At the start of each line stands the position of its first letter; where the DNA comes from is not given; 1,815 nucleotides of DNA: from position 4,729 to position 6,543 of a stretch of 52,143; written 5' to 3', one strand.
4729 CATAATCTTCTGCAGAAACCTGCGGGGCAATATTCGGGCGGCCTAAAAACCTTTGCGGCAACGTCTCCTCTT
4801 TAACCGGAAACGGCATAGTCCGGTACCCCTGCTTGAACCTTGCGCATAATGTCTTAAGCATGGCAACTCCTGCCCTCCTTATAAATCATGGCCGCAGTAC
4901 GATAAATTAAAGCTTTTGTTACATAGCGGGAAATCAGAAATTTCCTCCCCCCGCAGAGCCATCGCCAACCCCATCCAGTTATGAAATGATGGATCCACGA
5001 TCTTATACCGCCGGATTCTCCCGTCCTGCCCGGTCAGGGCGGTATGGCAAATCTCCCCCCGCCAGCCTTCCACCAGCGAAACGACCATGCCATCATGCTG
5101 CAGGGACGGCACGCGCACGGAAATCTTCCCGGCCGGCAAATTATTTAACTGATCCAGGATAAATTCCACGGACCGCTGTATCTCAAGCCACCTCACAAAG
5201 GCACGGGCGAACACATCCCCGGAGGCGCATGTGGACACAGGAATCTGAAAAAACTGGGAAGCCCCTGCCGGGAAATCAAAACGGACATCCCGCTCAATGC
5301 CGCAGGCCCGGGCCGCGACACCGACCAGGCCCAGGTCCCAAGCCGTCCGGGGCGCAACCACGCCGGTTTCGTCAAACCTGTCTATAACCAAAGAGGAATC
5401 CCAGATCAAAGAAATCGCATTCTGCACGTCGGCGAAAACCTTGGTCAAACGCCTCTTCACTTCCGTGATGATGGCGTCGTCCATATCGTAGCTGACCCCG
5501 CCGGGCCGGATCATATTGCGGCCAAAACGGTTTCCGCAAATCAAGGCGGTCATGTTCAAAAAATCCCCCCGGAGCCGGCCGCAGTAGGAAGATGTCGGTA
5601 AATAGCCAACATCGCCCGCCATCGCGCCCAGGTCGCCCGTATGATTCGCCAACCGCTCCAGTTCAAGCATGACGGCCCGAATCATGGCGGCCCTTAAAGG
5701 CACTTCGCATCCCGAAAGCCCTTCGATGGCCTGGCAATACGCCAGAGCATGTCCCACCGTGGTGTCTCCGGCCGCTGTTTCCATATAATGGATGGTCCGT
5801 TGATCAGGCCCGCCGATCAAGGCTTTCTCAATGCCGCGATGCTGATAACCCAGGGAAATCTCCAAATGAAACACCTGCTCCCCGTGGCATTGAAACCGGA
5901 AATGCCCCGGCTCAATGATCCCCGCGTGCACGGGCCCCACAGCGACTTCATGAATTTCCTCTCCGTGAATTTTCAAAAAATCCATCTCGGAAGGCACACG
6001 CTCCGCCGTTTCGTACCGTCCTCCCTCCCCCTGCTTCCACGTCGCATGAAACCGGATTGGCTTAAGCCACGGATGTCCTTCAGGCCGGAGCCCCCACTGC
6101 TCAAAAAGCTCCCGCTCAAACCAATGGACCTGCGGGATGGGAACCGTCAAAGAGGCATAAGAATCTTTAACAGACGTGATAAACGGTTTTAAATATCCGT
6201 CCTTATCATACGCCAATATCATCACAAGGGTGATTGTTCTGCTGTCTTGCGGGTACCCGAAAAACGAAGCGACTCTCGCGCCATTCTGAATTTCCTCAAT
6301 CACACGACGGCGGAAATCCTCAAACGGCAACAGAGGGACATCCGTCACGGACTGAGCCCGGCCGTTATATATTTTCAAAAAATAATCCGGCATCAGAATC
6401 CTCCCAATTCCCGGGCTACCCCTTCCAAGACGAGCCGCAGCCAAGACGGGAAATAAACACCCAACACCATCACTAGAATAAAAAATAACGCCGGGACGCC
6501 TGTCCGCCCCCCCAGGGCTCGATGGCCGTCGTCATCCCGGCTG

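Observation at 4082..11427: Hyf/Ehr-type 'hydrogenase' operon whose catalytic subunit appears to have no NiFe cysteine ligands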

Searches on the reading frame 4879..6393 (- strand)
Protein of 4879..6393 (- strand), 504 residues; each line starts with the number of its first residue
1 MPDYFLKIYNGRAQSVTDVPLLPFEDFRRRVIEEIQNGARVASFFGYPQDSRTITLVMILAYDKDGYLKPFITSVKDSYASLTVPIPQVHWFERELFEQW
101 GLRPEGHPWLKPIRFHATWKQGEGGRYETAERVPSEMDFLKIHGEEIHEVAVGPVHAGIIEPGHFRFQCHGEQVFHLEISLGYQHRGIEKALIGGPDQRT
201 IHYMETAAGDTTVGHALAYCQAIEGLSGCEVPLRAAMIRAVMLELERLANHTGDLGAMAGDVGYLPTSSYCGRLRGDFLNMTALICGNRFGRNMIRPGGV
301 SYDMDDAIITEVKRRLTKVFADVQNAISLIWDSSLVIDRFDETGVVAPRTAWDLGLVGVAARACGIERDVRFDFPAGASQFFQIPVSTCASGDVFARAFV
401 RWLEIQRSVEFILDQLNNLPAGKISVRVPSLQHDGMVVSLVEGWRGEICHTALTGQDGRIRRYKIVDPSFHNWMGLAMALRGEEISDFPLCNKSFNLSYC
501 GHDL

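Call 5: search_protein_families(library=pfam, proteins=[window:4879-6393:-])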
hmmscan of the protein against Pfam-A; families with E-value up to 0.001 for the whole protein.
window:4879-6393:- (504 aa): 3 families
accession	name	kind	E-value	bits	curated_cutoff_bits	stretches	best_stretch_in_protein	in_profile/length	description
PF00346.24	Complex1_49kDa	-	8.5e-37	127.1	24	2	261-429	1-169/271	Respiratory-chain NADH dehydrogenase, 49 Kd subunit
PF00329.25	Complex1_30kDa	-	1.4e-06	29.3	22.5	1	75-120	65-110/124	Respiratory-chain NADH dehydrogenase, 30 Kd subunit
PF00374.24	NiFeSe_Hases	-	4.3e-05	23.1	25.8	0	186-251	1-66/508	Nickel-dependent hydrogenase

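Call 6: search_protein_families(library=ncbifam, proteins=[window:4879-6393:-])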
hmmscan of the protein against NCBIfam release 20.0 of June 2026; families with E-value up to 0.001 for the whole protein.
window:4879-6393:- (504 aa): 13 families
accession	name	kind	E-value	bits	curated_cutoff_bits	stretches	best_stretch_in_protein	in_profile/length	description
NF004739.1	PRK06075.1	equivalog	2.5e-57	194.4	360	1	149-427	2-280/384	NADH-quinone oxidoreductase subunit D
NF009808.0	PRK13292.1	equivalog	2.5e-48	164.5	1156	1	60-423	303-683/791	NADH-quinone oxidoreductase subunit B/C/D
TIGR01962.1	NuoD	equivalog_domain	8.6e-48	163.1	459.35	1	151-430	6-285/386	NADH dehydrogenase (quinone) subunit D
NF008974.0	PRK12322.1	equivalog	1.1e-46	159.5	522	1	144-488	4-350/366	NADH-quinone oxidoreductase subunit D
NF040602.1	F420_dehyd_FpoD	exception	1.4e-39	136.2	600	1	150-488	10-356/372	F420H2 dehydrogenase subunit FpoD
NF008728.0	PRK11742.1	equivalog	6.4e-36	123.9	840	1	149-425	216-492/598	NADH-quinone oxidoreductase subunit C/D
NF005649.0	PRK07415.1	equivalog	6.7e-28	97.8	583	1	150-424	13-288/394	NAD(P)H-quinone oxidoreductase subunit H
TIGR03295.1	frhA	equivalog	1.7e-08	33.9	392.5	1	186-252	41-107/412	coenzyme F420 hydrogenase subunit alpha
NF033181.1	NiFeSe_hydrog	equivalog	8.7e-07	28.2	600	0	179-251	31-103/507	nickel-dependent hydrogenase large subunit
NF007550.0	PRK10170.1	equivalog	2.5e-05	22.9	1101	1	164-251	30-119/597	Ni/Fe-hydrogenase large subunit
NF045518.1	H2_NiFeSe_large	exception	3.7e-05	22.7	780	0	394-472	356-433/485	NiFeSe hydrogenase large subunit HysA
NF007778.0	PRK10467.1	equivalog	0.00048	18.5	969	0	160-251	13-104/567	hydrogenase 2 large subunit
TIGR01961.1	NuoC_fam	subfamily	0.00094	19.7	122.45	0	74-120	64-110/122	NADH (or F420H2) dehydrogenase, subunit C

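Call 7: search_solved_structures(query=window:4879-6393:-, max_evalue=0.001, show_alignments=5)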
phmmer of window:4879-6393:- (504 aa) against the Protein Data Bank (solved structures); distinct sequences matched with E-value up to 0.001: 61 (the best 60 are shown).
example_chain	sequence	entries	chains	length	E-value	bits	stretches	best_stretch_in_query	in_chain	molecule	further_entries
7z0s_E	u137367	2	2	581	2.5e-44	155.1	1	74-499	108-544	Formate hydrogenlyase subunit 5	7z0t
2fug_4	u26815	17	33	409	6.8e-39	137.2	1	145-425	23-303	NADH-quinone oxidoreductase chain 4 | NADH-QUINONE OXIDOREDUCTASE SUBUNIT 4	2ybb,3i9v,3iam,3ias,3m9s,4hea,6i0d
6cfw_L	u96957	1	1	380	1.5e-37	132.7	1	150-492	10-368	Membrane-bound hydrogenase subunit alpha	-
7q5y_B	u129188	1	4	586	5.6e-27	97.9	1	152-415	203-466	NADH-quinone oxidoreductase subunit C/D 2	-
6hum_H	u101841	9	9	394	2.8e-26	95.6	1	151-424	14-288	NAD(P)H-quinone oxidoreductase subunit H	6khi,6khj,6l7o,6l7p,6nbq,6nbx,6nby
8ba0_D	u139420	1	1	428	3.7e-26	95.2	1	153-426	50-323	Complex I-49kD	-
8b9z_D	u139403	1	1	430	3.7e-26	95.2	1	153-426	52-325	Complex I-49kD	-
8esw_S2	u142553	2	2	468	4.7e-26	94.8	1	153-426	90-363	Complex I-49kD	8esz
7a23_G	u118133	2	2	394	1.9e-25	92.8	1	153-425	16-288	Nad7m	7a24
8bpx_D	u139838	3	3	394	2e-25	92.8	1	153-425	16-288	NADH dehydrogenase [ubiquinone] iron-sulfur protein 2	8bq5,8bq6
7aqr_D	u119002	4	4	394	2e-25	92.7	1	153-425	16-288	NADH dehydrogenase subunit 7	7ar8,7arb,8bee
7ar7_D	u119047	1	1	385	2.1e-25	92.7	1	153-425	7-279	NADH dehydrogenase [ubiquinone] iron-sulfur protein 2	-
8e73_S2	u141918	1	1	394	6.2e-25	91.1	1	153-425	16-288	NDUS2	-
6x89_S2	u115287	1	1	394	2.1e-24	89.4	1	166-425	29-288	NDUS2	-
7zm7_C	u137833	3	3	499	3.3e-24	88.7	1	135-425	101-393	NADH-ubiquinone oxidoreductase 49 kDa subunit-like protein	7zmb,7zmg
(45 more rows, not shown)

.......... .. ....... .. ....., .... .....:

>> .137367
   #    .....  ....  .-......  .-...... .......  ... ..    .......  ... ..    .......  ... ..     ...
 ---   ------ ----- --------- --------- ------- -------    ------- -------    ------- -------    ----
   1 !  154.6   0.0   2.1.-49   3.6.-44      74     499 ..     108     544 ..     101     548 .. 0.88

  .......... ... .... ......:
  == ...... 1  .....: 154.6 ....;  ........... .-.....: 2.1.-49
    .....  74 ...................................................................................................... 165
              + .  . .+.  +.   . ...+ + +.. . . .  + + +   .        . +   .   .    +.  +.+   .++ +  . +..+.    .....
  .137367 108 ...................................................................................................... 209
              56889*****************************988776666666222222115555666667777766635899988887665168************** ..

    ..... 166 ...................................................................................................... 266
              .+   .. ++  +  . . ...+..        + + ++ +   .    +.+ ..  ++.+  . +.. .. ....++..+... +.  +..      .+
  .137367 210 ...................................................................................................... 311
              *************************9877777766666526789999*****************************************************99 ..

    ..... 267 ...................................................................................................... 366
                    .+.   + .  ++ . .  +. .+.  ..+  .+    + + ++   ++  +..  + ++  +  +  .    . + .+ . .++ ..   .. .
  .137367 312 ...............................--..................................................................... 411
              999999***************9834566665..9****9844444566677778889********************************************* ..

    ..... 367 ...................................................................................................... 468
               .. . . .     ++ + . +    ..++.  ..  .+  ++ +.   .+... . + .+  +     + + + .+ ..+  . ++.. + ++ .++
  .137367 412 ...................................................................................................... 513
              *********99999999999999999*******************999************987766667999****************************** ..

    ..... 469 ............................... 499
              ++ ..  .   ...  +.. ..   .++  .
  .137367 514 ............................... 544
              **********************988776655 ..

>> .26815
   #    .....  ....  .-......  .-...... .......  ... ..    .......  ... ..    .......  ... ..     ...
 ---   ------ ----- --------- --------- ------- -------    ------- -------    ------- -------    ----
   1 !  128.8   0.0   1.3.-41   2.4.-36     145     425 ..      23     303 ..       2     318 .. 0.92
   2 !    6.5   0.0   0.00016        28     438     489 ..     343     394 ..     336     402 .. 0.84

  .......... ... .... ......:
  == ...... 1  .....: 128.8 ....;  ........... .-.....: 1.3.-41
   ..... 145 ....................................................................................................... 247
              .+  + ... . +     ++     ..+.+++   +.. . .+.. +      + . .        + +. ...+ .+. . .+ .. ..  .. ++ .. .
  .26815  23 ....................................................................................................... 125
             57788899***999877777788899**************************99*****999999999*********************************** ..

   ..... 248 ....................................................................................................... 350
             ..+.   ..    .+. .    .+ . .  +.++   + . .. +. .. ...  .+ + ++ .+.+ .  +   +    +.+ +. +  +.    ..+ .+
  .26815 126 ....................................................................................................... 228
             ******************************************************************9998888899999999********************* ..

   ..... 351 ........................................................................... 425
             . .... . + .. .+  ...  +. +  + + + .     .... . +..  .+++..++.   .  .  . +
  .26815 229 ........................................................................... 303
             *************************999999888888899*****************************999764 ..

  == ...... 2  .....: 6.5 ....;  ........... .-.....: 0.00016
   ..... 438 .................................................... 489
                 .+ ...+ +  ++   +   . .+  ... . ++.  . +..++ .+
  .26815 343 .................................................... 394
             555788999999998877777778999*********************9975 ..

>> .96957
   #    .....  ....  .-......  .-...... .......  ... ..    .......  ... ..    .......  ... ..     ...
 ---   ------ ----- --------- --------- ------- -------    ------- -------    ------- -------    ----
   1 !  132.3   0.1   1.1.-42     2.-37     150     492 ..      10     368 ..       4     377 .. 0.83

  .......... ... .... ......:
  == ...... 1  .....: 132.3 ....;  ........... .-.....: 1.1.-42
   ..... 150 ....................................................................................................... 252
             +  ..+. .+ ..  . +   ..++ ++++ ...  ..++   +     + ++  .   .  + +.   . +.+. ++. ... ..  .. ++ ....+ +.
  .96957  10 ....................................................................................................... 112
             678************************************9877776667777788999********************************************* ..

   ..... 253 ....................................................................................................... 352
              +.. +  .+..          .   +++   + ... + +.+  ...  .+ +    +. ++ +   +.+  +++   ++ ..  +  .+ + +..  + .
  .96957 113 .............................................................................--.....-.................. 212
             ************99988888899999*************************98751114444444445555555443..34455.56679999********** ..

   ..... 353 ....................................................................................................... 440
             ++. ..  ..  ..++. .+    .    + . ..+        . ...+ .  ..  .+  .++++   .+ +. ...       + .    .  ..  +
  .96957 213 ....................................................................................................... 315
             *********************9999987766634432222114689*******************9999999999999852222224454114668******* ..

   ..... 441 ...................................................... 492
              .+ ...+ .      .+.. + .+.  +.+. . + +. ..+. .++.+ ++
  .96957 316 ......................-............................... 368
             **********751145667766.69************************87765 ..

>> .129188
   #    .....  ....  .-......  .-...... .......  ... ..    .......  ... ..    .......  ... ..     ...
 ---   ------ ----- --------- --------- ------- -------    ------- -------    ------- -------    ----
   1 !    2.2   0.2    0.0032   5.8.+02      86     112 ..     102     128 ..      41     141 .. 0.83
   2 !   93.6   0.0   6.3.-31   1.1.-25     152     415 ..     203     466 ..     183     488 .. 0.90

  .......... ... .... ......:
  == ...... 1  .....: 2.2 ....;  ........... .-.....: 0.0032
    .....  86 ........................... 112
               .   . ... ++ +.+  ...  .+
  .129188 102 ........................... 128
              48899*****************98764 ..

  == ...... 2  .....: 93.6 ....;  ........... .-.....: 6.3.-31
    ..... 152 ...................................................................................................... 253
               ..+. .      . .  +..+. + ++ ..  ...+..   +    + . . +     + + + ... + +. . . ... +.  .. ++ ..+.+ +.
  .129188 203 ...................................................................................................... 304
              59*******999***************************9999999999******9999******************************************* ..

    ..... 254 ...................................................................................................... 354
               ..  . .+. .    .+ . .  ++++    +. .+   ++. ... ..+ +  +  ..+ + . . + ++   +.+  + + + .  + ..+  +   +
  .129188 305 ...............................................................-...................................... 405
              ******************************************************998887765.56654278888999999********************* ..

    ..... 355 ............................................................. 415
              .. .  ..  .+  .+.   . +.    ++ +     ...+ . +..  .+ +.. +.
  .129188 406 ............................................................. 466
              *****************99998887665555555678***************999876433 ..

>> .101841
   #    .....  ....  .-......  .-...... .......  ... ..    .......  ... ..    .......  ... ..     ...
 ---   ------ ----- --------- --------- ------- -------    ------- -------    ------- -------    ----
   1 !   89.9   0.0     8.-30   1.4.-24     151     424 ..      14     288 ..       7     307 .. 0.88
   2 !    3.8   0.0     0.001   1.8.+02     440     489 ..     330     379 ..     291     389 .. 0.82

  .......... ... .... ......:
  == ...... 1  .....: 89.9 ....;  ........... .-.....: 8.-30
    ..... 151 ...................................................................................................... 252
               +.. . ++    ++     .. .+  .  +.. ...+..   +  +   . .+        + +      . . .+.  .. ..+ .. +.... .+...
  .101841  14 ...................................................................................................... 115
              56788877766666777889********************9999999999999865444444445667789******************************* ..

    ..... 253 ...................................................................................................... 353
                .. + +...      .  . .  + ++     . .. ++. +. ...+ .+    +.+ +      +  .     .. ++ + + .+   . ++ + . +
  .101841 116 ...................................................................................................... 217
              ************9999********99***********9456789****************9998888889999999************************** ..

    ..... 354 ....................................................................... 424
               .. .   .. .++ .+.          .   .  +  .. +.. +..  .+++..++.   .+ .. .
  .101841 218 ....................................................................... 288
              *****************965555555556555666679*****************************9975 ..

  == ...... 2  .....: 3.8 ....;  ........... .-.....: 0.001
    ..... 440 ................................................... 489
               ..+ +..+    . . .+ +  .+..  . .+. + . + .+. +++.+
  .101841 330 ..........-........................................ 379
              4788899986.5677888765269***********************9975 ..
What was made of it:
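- On Mbx/MBS-type complex: MbsL E=7.7e-18 against HycE 2.5e-44 (call 7).
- Closest known: Pyrococcus furiosus Mbx/MBS. Different: The relationship is much more distant (E=7.7e-18, call 7).
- The second-best PDB sequence match is Nqo4, at 6.8e-39 (call 7). Similarity to MbsL is weak, at 7.7e-18 (call 7).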

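Call 11: find_homologous_proteins(query=window:4879-6393:-, max_evalue=1e-10)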
Query window:4879-6393:- (504 aa): 8000 proteins with E <= 1e-10 among 8000 candidates; the best 120 are listed.
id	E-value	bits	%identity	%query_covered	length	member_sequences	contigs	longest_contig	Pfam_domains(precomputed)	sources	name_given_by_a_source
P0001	0.0e+0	1158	98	100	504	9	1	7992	PF00374.25,PF00329.26,PF00346.25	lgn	-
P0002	8.1e-283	957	80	99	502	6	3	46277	PF00329.26,PF00346.25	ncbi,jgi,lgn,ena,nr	ncbi:MAG TPA: NADH-quinone oxidoreductase subunit C [Candidatus Omnitrophota bacterium]|nr:NADH-quin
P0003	4.1e-282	955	80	100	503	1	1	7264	PF00329.26,PF00346.25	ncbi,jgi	ncbi:MAG: NADH-quinone oxidoreductase subunit C [Candidatus Omnitrophota bacterium]|jgi:Ni,Fe-hydrog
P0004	5.7e-261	885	75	100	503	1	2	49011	PF00329.26,PF00346.25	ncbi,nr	ncbi:MAG: NADH-quinone oxidoreductase subunit C [Candidatus Omnitrophica bacterium]|nr:NADH-quinone 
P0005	2.3e-259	880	73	100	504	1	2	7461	PF00374.25,PF00329.26,PF00346.25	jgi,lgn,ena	-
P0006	6.0e-258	875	74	99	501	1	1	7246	PF00329.26,PF00346.25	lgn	-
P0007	7.3e-258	875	72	99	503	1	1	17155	PF00329.26,PF00346.25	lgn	-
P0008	1.7e-257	873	72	100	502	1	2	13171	PF00329.26,PF00346.25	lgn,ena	-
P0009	3.1e-257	873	73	100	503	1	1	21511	PF00329.26,PF00346.25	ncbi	-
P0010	3.0e-252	856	70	100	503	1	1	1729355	PF00329.26,PF00346.25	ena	-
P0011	3.9e-251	852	72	100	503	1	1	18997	PF00329.26,PF00346.25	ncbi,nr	ncbi:MAG: NADH-quinone oxidoreductase subunit C [Candidatus Omnitrophica bacterium]|nr:NADH-quinone 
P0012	8.3e-251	851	71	100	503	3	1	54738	PF00329.26,PF00346.25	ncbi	ncbi:MAG: NADH-quinone oxidoreductase subunit C [Candidatus Omnitrophota bacterium]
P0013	8.7e-250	848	71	100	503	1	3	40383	PF00374.25,PF00329.26,PF00346.25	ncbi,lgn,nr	ncbi:MAG: NADH-quinone oxidoreductase subunit C [Candidatus Omnitrophota bacterium]|nr:NADH-quinone 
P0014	1.3e-249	847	70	100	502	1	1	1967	PF00329.26,PF00346.25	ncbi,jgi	-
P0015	1.4e-249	847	71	100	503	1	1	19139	PF00329.26,PF00346.25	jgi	jgi:Ni,Fe-hydrogenase III large subunit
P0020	6.8e-246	835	69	100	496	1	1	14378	PF00329.26,PF00346.25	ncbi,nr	ncbi:MAG: NADH-quinone oxidoreductase subunit C [Chlamydiota bacterium]|nr:NADH-quinone oxidoreducta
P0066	1.4e-218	745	63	99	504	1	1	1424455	PF00329.26,PF00346.25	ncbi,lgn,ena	-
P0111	4.9e-215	733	62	99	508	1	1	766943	PF00329.26,PF00346.25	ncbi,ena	-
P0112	5.3e-215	733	62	99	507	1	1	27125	PF00329.26,PF00346.25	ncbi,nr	ncbi:MAG: NADH-quinone oxidoreductase subunit C [candidate division NC10 bacterium]|nr:NADH-quinone 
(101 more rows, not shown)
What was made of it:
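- Closest known: Ehr. Different: The host is an uncultivated Omnitrophota-like bacterium (call 11).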

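Call 18: find_encoding_contigs(protein=window:4879-6393:-, flank=10000, max_places=4)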
Protein window:4879-6393:- (504 aa): 6 contigs read that carry it; 4 places shown.
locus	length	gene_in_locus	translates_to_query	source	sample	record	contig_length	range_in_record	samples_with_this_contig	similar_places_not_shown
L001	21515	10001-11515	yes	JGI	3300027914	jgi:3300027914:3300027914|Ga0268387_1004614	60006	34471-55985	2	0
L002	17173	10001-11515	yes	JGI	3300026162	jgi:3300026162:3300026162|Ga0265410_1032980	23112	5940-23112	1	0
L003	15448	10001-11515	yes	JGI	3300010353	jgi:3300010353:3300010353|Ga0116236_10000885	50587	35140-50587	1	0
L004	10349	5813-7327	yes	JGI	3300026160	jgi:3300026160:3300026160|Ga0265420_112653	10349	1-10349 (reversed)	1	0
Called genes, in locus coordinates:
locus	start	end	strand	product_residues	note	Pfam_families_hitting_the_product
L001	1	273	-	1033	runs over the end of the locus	PF00873:ACR_tran, PF03176:MMPL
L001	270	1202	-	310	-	PF25917:BSH_RND, PF25954:Beta-barrel_RND_2, PF25990:Beta-barrel_YknX (weak), PF25989:YknX_C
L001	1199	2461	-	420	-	PF02321:OEP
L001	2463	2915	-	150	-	PF01638:HxlR (faint), PF01047:MarR, PF12802:MarR_2, PF13463:HTH_27 (weak)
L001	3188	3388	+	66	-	-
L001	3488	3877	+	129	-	-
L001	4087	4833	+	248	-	PF12728:HTH_17, PF00359:PTS_EIIA_2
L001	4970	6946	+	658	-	PF00361:Proton_antipo_M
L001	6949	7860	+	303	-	PF00146:NADHdh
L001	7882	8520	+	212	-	PF00420:Oxidored_q2 (weak)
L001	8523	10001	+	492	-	PF00361:Proton_antipo_M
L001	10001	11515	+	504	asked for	PF00329:Complex1_30kDa (weak), PF00346:Complex1_49kDa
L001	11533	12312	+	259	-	PF13237:Fer4_10 (faint), PF01058:Oxidored_q6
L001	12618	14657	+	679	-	PF01564:Spermine_synth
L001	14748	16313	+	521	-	PF02366:PMT, PF13231:PMT_2 (weak)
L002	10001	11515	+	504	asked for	PF00329:Complex1_30kDa (weak), PF00346:Complex1_49kDa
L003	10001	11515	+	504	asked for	PF00329:Complex1_30kDa (weak), PF00346:Complex1_49kDa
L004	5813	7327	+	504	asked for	PF00329:Complex1_30kDa (weak), PF00346:Complex1_49kDa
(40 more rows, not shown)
